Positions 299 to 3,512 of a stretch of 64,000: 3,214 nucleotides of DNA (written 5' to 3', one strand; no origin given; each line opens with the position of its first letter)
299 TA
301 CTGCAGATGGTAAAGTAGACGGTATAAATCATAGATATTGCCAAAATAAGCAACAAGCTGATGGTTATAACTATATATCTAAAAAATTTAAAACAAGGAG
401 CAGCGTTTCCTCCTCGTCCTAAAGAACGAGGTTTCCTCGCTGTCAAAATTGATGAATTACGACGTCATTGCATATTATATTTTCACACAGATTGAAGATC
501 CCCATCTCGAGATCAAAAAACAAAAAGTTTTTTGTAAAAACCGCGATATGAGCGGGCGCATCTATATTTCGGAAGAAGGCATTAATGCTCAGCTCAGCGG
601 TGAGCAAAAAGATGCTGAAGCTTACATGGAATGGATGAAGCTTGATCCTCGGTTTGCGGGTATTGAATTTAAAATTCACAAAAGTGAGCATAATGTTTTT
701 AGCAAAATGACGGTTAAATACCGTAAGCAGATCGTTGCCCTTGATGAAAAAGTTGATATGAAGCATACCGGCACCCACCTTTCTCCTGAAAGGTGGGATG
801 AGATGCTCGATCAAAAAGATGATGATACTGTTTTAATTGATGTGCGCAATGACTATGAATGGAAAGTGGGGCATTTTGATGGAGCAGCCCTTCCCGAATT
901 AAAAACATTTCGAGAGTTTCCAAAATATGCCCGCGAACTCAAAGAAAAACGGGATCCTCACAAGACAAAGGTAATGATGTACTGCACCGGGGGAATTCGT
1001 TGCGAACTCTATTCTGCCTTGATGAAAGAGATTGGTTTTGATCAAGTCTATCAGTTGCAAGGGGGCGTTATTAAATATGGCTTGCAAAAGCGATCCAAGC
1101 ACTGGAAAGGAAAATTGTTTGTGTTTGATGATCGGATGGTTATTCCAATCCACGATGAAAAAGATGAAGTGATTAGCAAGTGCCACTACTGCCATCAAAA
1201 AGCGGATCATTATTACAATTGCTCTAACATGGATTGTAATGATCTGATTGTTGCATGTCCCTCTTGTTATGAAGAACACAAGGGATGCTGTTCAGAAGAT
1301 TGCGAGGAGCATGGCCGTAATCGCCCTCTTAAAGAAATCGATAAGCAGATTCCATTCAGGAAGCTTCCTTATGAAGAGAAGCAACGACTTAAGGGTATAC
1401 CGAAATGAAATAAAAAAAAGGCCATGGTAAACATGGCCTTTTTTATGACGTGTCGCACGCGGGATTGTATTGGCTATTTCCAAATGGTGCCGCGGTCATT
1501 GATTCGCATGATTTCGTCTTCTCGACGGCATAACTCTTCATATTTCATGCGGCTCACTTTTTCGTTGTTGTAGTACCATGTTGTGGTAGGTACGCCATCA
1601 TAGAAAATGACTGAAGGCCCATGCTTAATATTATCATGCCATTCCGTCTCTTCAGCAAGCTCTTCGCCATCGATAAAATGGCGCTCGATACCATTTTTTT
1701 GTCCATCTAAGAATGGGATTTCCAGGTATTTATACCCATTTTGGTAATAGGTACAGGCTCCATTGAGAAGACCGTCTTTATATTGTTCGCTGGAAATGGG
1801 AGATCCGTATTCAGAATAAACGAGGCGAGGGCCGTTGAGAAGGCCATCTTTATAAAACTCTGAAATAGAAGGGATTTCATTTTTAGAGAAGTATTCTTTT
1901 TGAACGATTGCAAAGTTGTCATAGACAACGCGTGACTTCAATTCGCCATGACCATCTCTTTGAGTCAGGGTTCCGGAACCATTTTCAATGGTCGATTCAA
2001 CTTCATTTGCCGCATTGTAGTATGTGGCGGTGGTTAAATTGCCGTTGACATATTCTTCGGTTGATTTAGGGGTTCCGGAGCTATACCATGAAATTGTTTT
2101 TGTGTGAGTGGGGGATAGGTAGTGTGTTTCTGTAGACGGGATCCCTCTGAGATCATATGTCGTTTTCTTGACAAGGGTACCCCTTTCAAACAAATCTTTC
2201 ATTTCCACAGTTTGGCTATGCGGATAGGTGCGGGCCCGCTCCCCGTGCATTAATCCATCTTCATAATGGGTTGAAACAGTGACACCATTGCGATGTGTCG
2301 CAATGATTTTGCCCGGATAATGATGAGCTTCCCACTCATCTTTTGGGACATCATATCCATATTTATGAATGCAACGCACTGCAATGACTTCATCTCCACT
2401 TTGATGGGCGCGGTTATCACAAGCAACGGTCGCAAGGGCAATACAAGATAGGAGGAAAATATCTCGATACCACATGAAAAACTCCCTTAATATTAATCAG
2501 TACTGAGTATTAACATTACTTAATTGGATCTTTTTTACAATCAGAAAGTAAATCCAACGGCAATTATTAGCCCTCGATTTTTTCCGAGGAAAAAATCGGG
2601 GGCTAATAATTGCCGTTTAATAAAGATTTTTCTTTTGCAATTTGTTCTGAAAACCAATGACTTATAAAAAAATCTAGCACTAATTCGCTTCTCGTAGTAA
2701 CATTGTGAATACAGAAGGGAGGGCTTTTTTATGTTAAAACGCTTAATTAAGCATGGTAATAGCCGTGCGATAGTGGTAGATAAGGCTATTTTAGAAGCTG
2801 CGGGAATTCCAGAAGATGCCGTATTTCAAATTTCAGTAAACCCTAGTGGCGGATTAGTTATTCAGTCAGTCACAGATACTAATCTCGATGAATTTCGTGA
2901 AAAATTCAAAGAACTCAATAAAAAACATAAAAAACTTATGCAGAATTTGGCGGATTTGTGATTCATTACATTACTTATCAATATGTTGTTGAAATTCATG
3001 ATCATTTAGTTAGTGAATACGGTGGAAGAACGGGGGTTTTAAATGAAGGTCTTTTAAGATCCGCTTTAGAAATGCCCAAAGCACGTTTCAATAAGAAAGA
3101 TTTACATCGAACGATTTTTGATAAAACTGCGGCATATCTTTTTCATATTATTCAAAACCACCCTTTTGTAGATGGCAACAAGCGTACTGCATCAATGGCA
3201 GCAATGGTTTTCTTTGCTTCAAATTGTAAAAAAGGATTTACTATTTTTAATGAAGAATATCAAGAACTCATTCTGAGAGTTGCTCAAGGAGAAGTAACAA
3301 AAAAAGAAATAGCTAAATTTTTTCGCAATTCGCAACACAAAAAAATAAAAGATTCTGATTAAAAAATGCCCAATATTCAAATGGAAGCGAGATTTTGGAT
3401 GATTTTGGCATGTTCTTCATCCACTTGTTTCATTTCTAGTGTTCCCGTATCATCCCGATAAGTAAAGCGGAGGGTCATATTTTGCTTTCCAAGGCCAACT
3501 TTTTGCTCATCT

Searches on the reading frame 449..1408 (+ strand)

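Call 32: search_protein_families(library=pfam, proteins=[window:449-1408:+], max_evalue=0.001)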
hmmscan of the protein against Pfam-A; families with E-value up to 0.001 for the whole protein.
window:449-1408:+ (319 aa): 3 families
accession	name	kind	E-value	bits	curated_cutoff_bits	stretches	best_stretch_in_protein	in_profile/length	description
PF17773.7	UPF0176_N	-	4e-25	88.5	26.2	1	4-95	1-92/92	UPF0176 acylphosphatase like domain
PF12368.13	Rhodanese_C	-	3.4e-21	75.7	26.9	1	220-286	1-66/66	Rhodanase C-terminal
PF00581.25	Rhodanese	-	1.4e-11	45.1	22.2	1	117-207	6-96/102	Rhodanese-like domain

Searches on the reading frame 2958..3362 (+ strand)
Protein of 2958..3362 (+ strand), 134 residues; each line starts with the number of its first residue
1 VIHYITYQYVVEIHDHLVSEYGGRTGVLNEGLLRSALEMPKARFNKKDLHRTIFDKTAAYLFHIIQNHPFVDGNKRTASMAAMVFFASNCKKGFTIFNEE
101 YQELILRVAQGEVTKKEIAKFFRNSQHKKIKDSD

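Call 32: search_protein_families(library=pfam, proteins=[window:2958-3362:+], max_evalue=0.001)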
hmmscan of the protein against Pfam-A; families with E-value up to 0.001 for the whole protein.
window:2958-3362:+ (134 aa): 1 family
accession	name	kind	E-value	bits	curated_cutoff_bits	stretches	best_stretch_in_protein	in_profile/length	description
PF02661.23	Fic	-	1.5e-17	64.6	24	1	4-85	1-92/93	Fic/DOC family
